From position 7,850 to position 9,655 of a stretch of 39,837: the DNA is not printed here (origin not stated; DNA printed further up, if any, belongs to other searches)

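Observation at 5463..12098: Candidate undescribed pathway: a DHAP-shunt-like nucleoside salvage core flanked by a CCG Fe-S protein and an acyl-CoA ligase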

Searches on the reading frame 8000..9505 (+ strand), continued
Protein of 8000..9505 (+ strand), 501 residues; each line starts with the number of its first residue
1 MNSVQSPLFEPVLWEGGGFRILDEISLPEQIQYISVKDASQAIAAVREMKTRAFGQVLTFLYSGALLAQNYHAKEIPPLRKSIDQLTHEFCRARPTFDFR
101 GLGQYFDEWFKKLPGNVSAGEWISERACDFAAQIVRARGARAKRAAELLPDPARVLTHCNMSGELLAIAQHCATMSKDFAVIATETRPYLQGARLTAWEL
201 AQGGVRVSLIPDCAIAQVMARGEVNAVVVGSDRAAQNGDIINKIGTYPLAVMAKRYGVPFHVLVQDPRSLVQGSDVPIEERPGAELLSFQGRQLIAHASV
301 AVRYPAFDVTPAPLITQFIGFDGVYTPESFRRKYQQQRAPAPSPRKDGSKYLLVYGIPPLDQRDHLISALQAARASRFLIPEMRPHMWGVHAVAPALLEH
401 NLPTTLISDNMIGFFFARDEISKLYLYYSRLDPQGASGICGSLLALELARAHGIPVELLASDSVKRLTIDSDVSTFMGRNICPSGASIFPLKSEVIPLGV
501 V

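Call 36: search_protein_families(library=ncbifam, proteins=[L074:12495-13988:+, L082:12509-13987:+, L074:7744-9258:+, L074:9255-10004:+, L074:10001-11008:+, L074:11418-12446:+, L082:14074-15585:+, L074:14297-15292:+], max_evalue=0.00001)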
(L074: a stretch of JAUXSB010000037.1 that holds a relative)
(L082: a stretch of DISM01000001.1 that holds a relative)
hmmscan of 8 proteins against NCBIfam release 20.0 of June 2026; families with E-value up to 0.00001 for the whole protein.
L074:12495-13988:+ (497 aa): 44 families (the best 25 are shown)
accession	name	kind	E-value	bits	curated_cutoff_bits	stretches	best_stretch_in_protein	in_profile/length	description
TIGR01804.1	BADH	equivalog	6.8e-174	578.7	668.6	1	8-478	1-467/467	betaine-aldehyde dehydrogenase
NF009725.0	PRK13252.1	equivalog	2.1e-159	531.1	593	1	3-486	5-483/488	betaine-aldehyde dehydrogenase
NF010000.0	PRK13473.1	subfamily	5.2e-150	500.2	615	1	4-483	2-473/475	aminobutyraldehyde dehydrogenase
NF045736.1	PaDhStyDRhodo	equivalog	1.9e-149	498.3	800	1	6-482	4-477/479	phenylacetaldehyde dehydrogenase StyD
TIGR02299.1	HpaE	equivalog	5.6e-144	480.4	638.35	1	7-485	3-479/488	5-carboxymethyl-2-hydroxymuconate semialdehyde dehydrogenase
NF045735.1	PaDhStyDPseudo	equivalog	1.3e-136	456.1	850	1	6-482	4-481/483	phenylacetaldehyde dehydrogenase StyD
NF050026.1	AcaldDHExaC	equivalog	9.5e-131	436.8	900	1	3-482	14-493/503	acetaldehyde dehydrogenase ExaC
TIGR03216.1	OH_muco_semi_DH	equivalog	5.4e-130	434.2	693.25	1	6-483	2-480/481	2-hydroxymuconic semialdehyde dehydrogenase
NF007352.0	PRK09847.1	equivalog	2.5e-129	432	850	1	16-484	33-493/495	aldehyde dehydrogenase PuuC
NF042993.1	AlphKGSA_gudD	equivalog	1.2e-122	410.1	770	1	3-482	2-480/481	alpha-ketoglutaric semialdehyde dehydrogenase GucD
NF040648.1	lactal_redase_Meth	equivalog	1.2e-120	403.6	650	1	7-482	1-462/463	lactaldehyde dehydrogenase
NF007497.0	PRK10090.1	equivalog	1.3e-118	396.8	500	1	3-483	5-478/480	aldehyde dehydrogenase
NF052305.1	DioxValDhHalo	equivalog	1.5e-118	396.7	750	1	1-480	1-479/483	2,5-dioxovalerate dehydrogenase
TIGR01780.1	SSADH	subfamily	2.5e-118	395.8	646.35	1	23-478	2-448/448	succinate-semialdehyde dehydrogenase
TIGR03374.1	ABALDH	equivalog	3.4e-114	382.3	909.3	1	6-482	3-471/472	aminobutyraldehyde dehydrogenase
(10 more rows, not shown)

L082:12509-13987:+ (492 aa): 44 families (the best 25 are shown)
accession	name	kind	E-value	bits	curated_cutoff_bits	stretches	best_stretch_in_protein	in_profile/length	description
TIGR01804.1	BADH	equivalog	1e-164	548.5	668.6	1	7-472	1-467/467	betaine-aldehyde dehydrogenase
NF045736.1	PaDhStyDRhodo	equivalog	1.9e-158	528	800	1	5-476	4-477/479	phenylacetaldehyde dehydrogenase StyD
NF009725.0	PRK13252.1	equivalog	2.6e-153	511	593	1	2-479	5-482/488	betaine-aldehyde dehydrogenase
NF010000.0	PRK13473.1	subfamily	2.6e-148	494.6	615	1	3-477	2-473/475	aminobutyraldehyde dehydrogenase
NF045735.1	PaDhStyDPseudo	equivalog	1.2e-141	472.7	850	1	5-475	4-480/483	phenylacetaldehyde dehydrogenase StyD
TIGR02299.1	HpaE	equivalog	5.5e-141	470.5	638.35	1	6-478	3-478/488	5-carboxymethyl-2-hydroxymuconate semialdehyde dehydrogenase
NF007352.0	PRK09847.1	equivalog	6.5e-132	440.5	850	1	4-478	20-493/495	aldehyde dehydrogenase PuuC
NF050026.1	AcaldDHExaC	equivalog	1.6e-131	439.4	900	1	2-477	14-494/503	acetaldehyde dehydrogenase ExaC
TIGR03216.1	OH_muco_semi_DH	equivalog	1.1e-128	429.8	693.25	1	5-476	2-479/481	2-hydroxymuconic semialdehyde dehydrogenase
NF042993.1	AlphKGSA_gudD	equivalog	1.2e-121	406.8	770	1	2-476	2-480/481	alpha-ketoglutaric semialdehyde dehydrogenase GucD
TIGR04284.1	aldehy_Rv0768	hypoth_equivalog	1.9e-117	393.2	775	1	5-474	2-476/480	aldehyde dehydrogenase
NF052305.1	DioxValDhHalo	equivalog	8e-117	391.1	750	1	2-474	3-479/483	2,5-dioxovalerate dehydrogenase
NF040648.1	lactal_redase_Meth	equivalog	2.5e-114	382.9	650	1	6-475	1-461/463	lactaldehyde dehydrogenase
NF006916.0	PRK09407.1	equivalog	2.5e-113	379.5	521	1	15-475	30-491/526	succinic semialdehyde dehydrogenase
NF007497.0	PRK10090.1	equivalog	3.2e-113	379.1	500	1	2-476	5-477/480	aldehyde dehydrogenase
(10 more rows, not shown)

L074:7744-9258:+ (504 aa): 106 families (the best 25 are shown)
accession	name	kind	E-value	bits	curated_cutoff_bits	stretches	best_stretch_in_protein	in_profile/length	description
NF004837.0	PRK06187.1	subfamily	1.9e-137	458.8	476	1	4-502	11-521/531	long-chain-fatty-acid--CoA ligase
NF006182.0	PRK08316.1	subfamily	1.7e-114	383.2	663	1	7-501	17-515/523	fatty acyl-CoA synthetase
NF005307.0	PRK06839.1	equivalog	7.1e-107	358.1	748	1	8-501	9-491/496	o-succinylbenzoate--CoA ligase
NF002966.0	PRK03640.1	equivalog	1e-98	331.1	556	1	2-502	3-479/483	o-succinylbenzoate--CoA ligase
NF006181.0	PRK08314.1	subfamily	1.2e-94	317.7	705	1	9-498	32-549/563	long-chain-fatty-acid--CoA ligase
NF052269.1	Staph_lig_FadD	equivalog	3.6e-94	315.9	650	1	9-501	8-491/499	long-chain-fatty-acid--CoA ligase FadD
NF005857.1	PRK07786.1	exception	7e-92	308.6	733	1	8-500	16-509/513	fatty-acid--CoA ligase FadD5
NF005801.1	PRK07656.1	equivalog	8.1e-92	308.4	657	1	7-500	7-500/500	FadD3 family acyl-CoA ligase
NF005947.1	PRK08008.1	equivalog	6.5e-90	302.2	651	1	10-500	16-518/518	crotonobetaine/carnitine-CoA ligase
NF009233.0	PRK12583.1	subfamily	2.6e-88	296.8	832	1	9-500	26-547/558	fatty acid CoA ligase family protein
NF005676.0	PRK07470.1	equivalog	3.9e-88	296.4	774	1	4-501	23-527/544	acyl-CoA synthetase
TIGR03098.1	ligase_PEP_1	hypoth_equivalog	7.6e-87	291.9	592.35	1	6-500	5-515/517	acyl-CoA ligase (AMP-forming), exosortase A system-associated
NF005702.0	PRK07514.1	subfamily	2e-86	290.3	558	1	12-502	14-499/506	malonyl-CoA synthase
NF004797.0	PRK06145.1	equivalog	2.5e-85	286.7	850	1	6-500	7-492/499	acyl-CoA synthetase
NF005220.0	PRK06710.1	equivalog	1.2e-84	284.4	1116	2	125-499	174-549/563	long-chain-fatty-acid--CoA ligase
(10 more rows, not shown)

L074:9255-10004:+ (249 aa): 13 families
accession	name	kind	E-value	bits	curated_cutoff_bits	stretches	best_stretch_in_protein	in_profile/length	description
TIGR01718.1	Uridine-psphlse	equivalog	2.8e-36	125.1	280.3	1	16-246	2-244/245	uridine phosphorylase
NF004489.0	PRK05819.1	subfamily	4.6e-26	91.5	230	1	21-244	9-234/236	DeoD-type purine-nucleoside phosphorylase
NF008383.0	PRK11178.1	equivalog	2.4e-25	89.3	262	1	27-246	20-252/254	uridine phosphorylase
TIGR00107.1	deoD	equivalog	9.7e-24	84.1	232.25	1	23-244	7-230/232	purine-nucleoside phosphorylase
NF009914.0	PRK13374.1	subfamily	4.3e-22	78.8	338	1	21-242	9-232/235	DeoD-type purine-nucleoside phosphorylase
NF004079.0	PRK05584.1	equivalog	1.2e-14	54.3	169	1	42-216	17-200/232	5'-methylthioadenosine/adenosylhomocysteine nucleosidase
TIGR03468.1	HpnG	hypoth_equivalog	1.6e-14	54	187.1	1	69-216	22-158/212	hopanoid-associated phosphorylase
NF005500.0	PRK07115.1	equivalog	1.9e-12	47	264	1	77-220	73-217/261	AMP nucleosidase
TIGR01721.1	AMN-like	hypoth_equivalog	1.4e-09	37.5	307.2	1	92-217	86-212/269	AMP nucleosidase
TIGR01704.1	MTA_SAH-Nsdase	equivalog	1.6e-08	34.3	73.8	1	50-214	23-197/229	5'-methylthioadenosine/S-adenosylhomocysteine nucleosidase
NF011286.0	PRK14697.1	equivalog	4e-07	29.8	260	1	58-133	33-108/233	bifunctional 5'-methylthioadenosine/S-adenosylhomocysteine nucleosidase/phosphatase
NF005213.0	PRK06698.1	equivalog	5.5e-06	25.4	768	1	57-135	32-110/459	bifunctional 5'-methylthioadenosine/S-adenosylhomocysteine nucleosidase/phosphatase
TIGR01697.1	PNPH-PUNA-XAPA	subfamily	7.8e-06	25.4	197.1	0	82-218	72-217/247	inosine/guanosine/xanthosine phosphorylase family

L074:10001-11008:+ (335 aa): 8 families
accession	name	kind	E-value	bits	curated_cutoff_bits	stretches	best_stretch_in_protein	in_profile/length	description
NF004326.0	PRK05720.1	subfamily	9.5e-62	208.8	271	1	10-320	11-336/358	s-methyl-5-thioribose-1-phosphate isomerase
TIGR00512.1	salvage_mtnA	equivalog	2.6e-58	197.6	279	1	12-319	3-328/335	S-methyl-5-thioribose-1-phosphate isomerase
TIGR00524.1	eIF-2B_rel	subfamily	5.9e-49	166.8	185.85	1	43-318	8-295/303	S-methyl-5-thioribose-1-phosphate isomerase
NF004700.0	PRK06036.1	equivalog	4.7e-41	141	528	1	18-325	12-329/339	S-methyl-5-thioribose-1-phosphate isomerase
NF004436.0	PRK05772.1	equivalog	1.3e-40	139.7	521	1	7-323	14-348/363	S-methyl-5-thioribose-1-phosphate isomerase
TIGR00511.1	ribulose_e2b2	equivalog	3.5e-31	108.6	314.1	1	63-318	27-280/301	ribose 1,5-bisphosphate isomerase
NF006210.0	PRK08335.1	equivalog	9.6e-18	64.4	339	1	121-264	79-218/275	translation initiation factor IF-2B subunit alpha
NF004994.0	PRK06372.1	equivalog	2.3e-10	40.3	249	1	165-263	98-191/253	translation initiation factor IF-2B subunit delta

L074:11418-12446:+ (342 aa): 25 families
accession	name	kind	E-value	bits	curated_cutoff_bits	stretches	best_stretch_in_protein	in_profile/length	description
NF006413.0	PRK08660.1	equivalog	2.5e-26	92.7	203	1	8-183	3-175/184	aldolase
NF040649.1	FucA_Meth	equivalog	4.3e-26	91.9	250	1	9-183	4-174/179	L-fuculose phosphate aldolase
NF043034.1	OxoTetrPhDc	equivalog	5.1e-23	81.9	250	1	7-189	5-192/205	3-oxo-tetronate 4-phosphate decarboxylase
NF006208.0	PRK08333.1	equivalog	1e-22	80.7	267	1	8-181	6-179/189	aldolase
TIGR03328.1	salvage_mtnB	equivalog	3e-17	62.8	137.05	1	15-182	5-188/194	methylthioribulose 1-phosphate dehydratase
NF005123.0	PRK06557.1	subfamily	2.1e-16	60.2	251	1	7-187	12-198/223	L-ribulose-5-phosphate 4-epimerase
NF005302.0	PRK06833.1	equivalog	3.2e-16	59.4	264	1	6-181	5-182/214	L-fuculose-phosphate aldolase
NF053831.1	RU1PAldHalo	equivalog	1.1e-15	57.7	300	1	8-193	6-188/208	ribulose-1-phosphate aldolase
NF005244.0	PRK06754.1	equivalog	3.5e-15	55.8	281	1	15-188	15-202/214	methylthioribulose 1-phosphate dehydratase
NF006672.0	PRK09220.1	equivalog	1.3e-13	50.8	226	1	6-177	10-195/209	methylthioribulose 1-phosphate dehydratase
NF004979.0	PRK06357.1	equivalog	5e-13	48.9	216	1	6-183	5-196/221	hypothetical protein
NF053537.1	DhpthDcsPhtC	equivalog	2.7e-12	46.6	200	1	19-188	12-196/232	3,4-dihydroxyphthalate decarboxylase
NF004855.0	PRK06208.1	subfamily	5.9e-12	45.4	255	1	23-208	59-250/274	class II aldolase/adducin family protein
NF005984.0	PRK08087.1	subfamily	1.7e-11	44.3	264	1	9-187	8-186/215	L-fuculose-phosphate aldolase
NF004527.0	PRK05874.1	equivalog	2e-11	43.8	308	1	2-164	2-168/218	L-fuculose-phosphate aldolase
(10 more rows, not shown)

L082:14074-15585:+ (503 aa): 18 families
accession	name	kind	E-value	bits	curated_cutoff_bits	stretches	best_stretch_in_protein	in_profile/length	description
TIGR02026.1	BchE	equivalog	7e-62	209.9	481.35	1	19-450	3-418/497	magnesium-protoporphyrin IX monomethyl ester anaerobic oxidative cyclase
TIGR03471.1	HpnJ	equivalog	2.8e-49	168.3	577.6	1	58-472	49-445/472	hopanoid biosynthesis associated radical SAM protein HpnJ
NF038361.1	rSAM_Sden_1168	equivalog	3.7e-41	141.3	575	1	66-420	127-478/560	Sden_1168 family B12-binding radical SAM P-methyltransferase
TIGR04479.1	bcpD_PhpK_rSAM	subfamily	2.5e-34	118.5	600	1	35-414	69-430/504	PhpK family radical SAM P-methyltransferase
TIGR04367.1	HpnR_B12_rSAM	equivalog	8.7e-30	103.7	650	1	69-441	50-395/490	hopanoid C-3 methylase HpnR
NF050148.1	rSAM_ApyD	equivalog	1e-29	103.5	750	1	96-416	86-394/645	RiPP biosynthesis radical SAM protein ApyD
TIGR04072.2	rSAM_ladder_B12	equivalog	9.7e-29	100.3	360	1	67-439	46-396/443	lipid biosynthesis B12-binding/radical SAM protein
TIGR04385.1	B12_rSAM_cofa1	equivalog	4.6e-26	92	450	1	66-393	48-364/438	B12 lower ligand biosynthesis radical SAM protein BzaD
TIGR03975.1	rSAM_ocin_1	subfamily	4.1e-24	85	281.85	1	106-381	149-418/606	RiPP maturation radical SAM C-methyltransferase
NF033712.0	B12_rSAM_KedN5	subfamily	1.1e-21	76.8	700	1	100-281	77-253/624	KedN5 family methylcobalamin-dependent radical SAM C-methyltransferase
NF033070.1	rSAM_AprD4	equivalog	8.7e-19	67.7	500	1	182-451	162-423/456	AprD4 family radical SAM diol-dehydratase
TIGR04014.1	B12_SAM_MJ_0865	equivalog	1.8e-18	66.6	360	1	103-417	56-360/434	methyl-coenzyme M reductase glutamine C-methyltransferase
TIGR04295.1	B12_rSAM_oligo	hypoth_equivalog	3.3e-16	59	400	1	53-414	39-383/422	TIGR04295 family B12-binding domain-containing radical SAM protein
TIGR04190.1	B12_SAM_Ta0216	equivalog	7.9e-16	57.7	500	1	87-393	89-394/554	TIGR04190 family B12-binding domain/radical SAM domain protein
TIGR04013.1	B12_SAM_MJ_1487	hypoth_equivalog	1.1e-15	57.4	251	1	101-232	56-168/382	TIGR04013 family B12-binding domain/radical SAM domain-containing protein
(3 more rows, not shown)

L074:14297-15292:+ (331 aa): 16 families
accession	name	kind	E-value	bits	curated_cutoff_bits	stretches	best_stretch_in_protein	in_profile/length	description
TIGR00745.1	apbA_panE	subfamily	9.4e-56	189.3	141.35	1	2-315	1-303/305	2-dehydropantoate 2-reductase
NF006083.0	PRK08229.1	equivalog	4.3e-46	157.4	371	1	1-327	3-332/341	2-dehydropantoate 2-reductase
NF005092.1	PRK06522.2-3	equivalog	9e-41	139.9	500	2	1-227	1-228/296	2-dehydropantoate 2-reductase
NF005091.0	PRK06522.2-2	equivalog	2.8e-35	122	252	1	1-315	2-298/302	2-dehydropantoate 2-reductase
NF005089.0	PRK06522.1-4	subfamily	1.1e-33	117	223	2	1-101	1-104/326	2-dehydropantoate 2-reductase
NF005088.0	PRK06522.1-2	subfamily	4.5e-32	111.4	371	1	1-315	1-303/308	2-dehydropantoate 2-reductase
NF005093.0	PRK06522.2-4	equivalog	1.5e-26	93.5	308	1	1-193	4-199/304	2-dehydropantoate 2-reductase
NF005087.0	PRK06522.1-1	equivalog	2.3e-24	86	351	2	1-184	1-180/296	2-dehydropantoate 2-reductase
NF005094.0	PRK06522.2-5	equivalog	4.2e-22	78.8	382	1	1-306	1-294/307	2-dehydropantoate 2-reductase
NF004887.0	PRK06249.1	equivalog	6.2e-19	68.3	360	1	1-225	6-242/316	putative 2-dehydropantoate 2-reductase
NF004311.0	PRK05708.1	equivalog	3.9e-18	65.3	378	1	2-185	4-189/305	putative 2-dehydropantoate 2-reductase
NF009541.0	PRK12921.1-1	equivalog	1e-14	54.5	338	1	2-225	7-223/297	oxidoreductase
NF009543.0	PRK12921.1-5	equivalog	9.8e-13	47.9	339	1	266-314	255-303/305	oxidoreductase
NF009542.0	PRK12921.1-4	equivalog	7.4e-11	41.9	288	1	1-227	2-215/286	oxidoreductase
NF005090.0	PRK06522.2-1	equivalog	1.7e-08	34.1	496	1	1-191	3-191/296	2-dehydropantoate 2-reductase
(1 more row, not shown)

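Call 47: predict_structure(alignment_id=A2)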
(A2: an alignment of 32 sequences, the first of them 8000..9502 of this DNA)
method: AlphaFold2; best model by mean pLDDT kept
length: 501 residues; sequences in the alignment: 32
mean_pLDDT: 80.8   pTM: 0.83
mean pLDDT of the five models: 80.8, 75.7, 75.3, 74.7, 71.5
residues with pLDDT >= 90: 157; 70-90: 238; 50-70: 71; < 50: 35
segments of 3 or more residues with pLDDT < 50: 1-3, 279-283, 316-331, 335-338
pLDDT, mean of each block of 10 residues (from residue 1): 70 92 85 93 88 86 95 90 94 75 88 90 94 85 87 88 89 95 74 82 92 90 90 66 79 87 62 55 57 76 66 54 43 49 55 89 83 89 87 87 86 83 91 86 91 90 67 83 88 79 60
secondary structure, 60 per line:
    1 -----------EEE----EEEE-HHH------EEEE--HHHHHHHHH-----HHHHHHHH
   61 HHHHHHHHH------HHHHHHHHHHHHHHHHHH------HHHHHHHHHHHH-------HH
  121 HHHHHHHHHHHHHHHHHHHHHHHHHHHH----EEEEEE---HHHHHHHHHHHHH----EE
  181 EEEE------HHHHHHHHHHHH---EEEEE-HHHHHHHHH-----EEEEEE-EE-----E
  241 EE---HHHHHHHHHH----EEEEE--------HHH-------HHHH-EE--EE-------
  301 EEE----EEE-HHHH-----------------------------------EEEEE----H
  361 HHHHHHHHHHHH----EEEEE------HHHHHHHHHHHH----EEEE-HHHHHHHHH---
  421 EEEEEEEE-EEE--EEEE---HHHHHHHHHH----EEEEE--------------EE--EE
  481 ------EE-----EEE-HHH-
elements in order: E12-14 E19-22 E33-36 H39-47 H53-69 H76-93 H100-111 H119-148 E153-158 H162-174 E179-184 H191-202 E206-210 H212-220 E226-231 E240-242 H246-255 E260-264 H283-286 E301-303 E308-310 H312-315 E351-355 H360-372 E377-381 H388-399 E404-407 H409-417 E421-428 E430-432 E435-438 H442-451 E456-460 E494-496
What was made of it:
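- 9035..9505 (+): Isomerase C-module (residues ~346-501): a catalytically dead paralogue of the Rossmann half of the isomerase. It is fused here and is a free-standing 141-191 aa ORF in Omnitrophota. The AF2 model has pTM 0.83 and C-module pLDDT 83-91 (call 47).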
